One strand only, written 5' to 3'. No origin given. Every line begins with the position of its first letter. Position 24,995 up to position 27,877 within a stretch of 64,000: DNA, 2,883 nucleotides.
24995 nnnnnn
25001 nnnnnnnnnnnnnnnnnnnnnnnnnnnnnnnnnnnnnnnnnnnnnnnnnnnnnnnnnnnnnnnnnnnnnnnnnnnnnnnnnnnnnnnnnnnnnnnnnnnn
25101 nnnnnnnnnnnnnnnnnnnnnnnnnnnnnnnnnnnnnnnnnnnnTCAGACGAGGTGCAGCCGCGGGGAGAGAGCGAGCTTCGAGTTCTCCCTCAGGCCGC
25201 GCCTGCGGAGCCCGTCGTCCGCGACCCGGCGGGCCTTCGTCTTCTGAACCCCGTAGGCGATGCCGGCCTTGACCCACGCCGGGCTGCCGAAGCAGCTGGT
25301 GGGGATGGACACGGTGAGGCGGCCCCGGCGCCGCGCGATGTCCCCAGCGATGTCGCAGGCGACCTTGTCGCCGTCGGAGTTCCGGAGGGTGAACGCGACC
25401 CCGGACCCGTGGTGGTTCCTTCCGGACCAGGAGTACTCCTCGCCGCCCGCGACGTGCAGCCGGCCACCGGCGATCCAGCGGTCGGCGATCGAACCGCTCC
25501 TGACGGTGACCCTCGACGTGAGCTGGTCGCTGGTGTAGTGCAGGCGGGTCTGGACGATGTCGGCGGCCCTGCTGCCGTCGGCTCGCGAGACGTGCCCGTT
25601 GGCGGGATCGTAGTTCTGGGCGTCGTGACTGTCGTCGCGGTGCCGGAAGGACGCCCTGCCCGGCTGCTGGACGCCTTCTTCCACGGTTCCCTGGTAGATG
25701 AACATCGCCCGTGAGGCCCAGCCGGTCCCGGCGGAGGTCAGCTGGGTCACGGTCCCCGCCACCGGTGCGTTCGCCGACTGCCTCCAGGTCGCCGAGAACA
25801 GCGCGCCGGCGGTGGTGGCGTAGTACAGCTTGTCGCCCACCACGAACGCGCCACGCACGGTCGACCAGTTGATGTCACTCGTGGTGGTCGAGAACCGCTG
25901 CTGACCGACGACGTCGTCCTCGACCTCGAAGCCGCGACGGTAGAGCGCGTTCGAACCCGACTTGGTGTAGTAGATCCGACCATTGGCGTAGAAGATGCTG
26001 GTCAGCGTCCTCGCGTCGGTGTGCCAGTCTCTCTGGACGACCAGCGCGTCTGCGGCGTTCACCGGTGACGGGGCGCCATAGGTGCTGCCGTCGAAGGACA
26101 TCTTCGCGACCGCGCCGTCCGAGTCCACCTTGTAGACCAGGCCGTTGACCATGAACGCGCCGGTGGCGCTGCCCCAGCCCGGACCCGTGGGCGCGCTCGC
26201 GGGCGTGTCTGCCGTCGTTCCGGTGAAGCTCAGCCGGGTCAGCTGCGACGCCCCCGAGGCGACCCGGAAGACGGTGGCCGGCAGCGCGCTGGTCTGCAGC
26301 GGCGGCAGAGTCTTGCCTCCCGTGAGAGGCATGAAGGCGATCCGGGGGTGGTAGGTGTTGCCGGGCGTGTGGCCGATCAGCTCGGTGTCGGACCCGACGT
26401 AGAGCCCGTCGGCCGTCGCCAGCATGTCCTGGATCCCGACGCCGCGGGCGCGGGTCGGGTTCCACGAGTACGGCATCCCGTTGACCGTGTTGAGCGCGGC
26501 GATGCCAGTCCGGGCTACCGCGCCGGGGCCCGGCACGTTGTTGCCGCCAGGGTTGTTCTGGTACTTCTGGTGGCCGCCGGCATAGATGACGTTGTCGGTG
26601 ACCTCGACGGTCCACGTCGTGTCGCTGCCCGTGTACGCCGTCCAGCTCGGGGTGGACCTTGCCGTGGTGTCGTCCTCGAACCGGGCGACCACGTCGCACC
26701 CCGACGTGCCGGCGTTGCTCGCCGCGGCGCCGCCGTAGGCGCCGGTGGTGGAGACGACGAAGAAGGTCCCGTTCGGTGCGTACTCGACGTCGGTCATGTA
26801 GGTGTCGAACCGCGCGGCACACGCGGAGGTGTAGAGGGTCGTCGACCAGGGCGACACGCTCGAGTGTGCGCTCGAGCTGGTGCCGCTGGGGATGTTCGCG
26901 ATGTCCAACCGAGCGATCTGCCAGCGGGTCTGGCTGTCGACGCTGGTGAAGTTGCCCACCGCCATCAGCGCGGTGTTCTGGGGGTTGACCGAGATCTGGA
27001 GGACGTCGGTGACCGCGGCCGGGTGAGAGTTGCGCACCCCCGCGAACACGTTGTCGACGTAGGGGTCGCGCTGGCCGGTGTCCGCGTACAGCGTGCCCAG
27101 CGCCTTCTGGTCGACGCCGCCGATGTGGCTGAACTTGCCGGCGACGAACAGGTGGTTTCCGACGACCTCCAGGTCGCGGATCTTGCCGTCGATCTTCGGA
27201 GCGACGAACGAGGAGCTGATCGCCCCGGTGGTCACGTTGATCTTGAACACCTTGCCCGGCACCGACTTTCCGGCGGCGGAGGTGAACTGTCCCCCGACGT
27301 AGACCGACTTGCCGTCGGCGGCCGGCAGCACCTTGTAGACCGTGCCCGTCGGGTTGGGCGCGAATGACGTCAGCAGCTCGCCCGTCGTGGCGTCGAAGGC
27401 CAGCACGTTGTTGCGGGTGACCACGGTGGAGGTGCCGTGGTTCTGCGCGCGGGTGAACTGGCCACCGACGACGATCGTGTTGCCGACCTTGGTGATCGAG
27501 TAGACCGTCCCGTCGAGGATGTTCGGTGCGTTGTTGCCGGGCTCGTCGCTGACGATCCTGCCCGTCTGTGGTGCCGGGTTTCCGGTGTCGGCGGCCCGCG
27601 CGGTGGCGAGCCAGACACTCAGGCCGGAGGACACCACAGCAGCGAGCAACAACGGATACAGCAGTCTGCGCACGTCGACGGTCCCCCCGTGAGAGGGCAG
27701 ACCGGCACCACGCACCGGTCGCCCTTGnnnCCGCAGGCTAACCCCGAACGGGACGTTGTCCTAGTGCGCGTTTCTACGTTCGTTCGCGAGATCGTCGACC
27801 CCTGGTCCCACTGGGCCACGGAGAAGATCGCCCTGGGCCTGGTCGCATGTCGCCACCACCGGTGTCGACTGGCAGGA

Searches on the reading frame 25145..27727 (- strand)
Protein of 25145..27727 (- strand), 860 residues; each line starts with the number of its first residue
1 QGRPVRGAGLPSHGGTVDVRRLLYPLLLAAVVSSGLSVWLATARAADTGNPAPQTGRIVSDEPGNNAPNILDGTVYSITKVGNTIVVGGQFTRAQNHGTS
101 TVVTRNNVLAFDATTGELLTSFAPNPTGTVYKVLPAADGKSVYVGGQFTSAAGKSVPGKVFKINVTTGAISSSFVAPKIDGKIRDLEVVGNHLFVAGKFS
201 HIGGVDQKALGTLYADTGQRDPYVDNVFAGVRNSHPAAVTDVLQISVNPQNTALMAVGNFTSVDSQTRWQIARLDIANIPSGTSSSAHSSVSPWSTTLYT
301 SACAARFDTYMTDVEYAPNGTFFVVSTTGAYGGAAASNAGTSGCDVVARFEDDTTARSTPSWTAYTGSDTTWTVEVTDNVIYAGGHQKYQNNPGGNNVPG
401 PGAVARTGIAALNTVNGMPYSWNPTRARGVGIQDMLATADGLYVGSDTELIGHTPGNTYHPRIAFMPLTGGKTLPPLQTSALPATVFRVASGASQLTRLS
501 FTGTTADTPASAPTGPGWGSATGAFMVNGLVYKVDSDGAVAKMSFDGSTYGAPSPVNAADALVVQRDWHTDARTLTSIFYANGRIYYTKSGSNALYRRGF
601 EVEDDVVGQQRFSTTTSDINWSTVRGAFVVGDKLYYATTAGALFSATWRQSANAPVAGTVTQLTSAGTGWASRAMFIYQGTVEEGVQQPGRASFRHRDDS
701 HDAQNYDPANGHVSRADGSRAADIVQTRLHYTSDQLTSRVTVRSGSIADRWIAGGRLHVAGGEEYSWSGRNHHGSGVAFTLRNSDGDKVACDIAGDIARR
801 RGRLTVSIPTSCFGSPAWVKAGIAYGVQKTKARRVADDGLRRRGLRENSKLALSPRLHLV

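Call 10: search_protein_families(library=pfam, proteins=[window:25145-27727:-], max_evalue=0.01)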
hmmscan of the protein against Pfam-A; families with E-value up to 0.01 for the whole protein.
window:25145-27727:- (860 aa): 2 families
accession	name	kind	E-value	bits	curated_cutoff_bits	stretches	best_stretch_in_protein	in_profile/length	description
PF12768.13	Rax2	-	5e-05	23.2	28.8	0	125-201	22-95/254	Rax2 C-terminal beta propeller domain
PF17164.10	DUF5122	-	6.2e-05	23.6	27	0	256-275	8-27/36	Domain of unknown function (DUF5122) beta-propeller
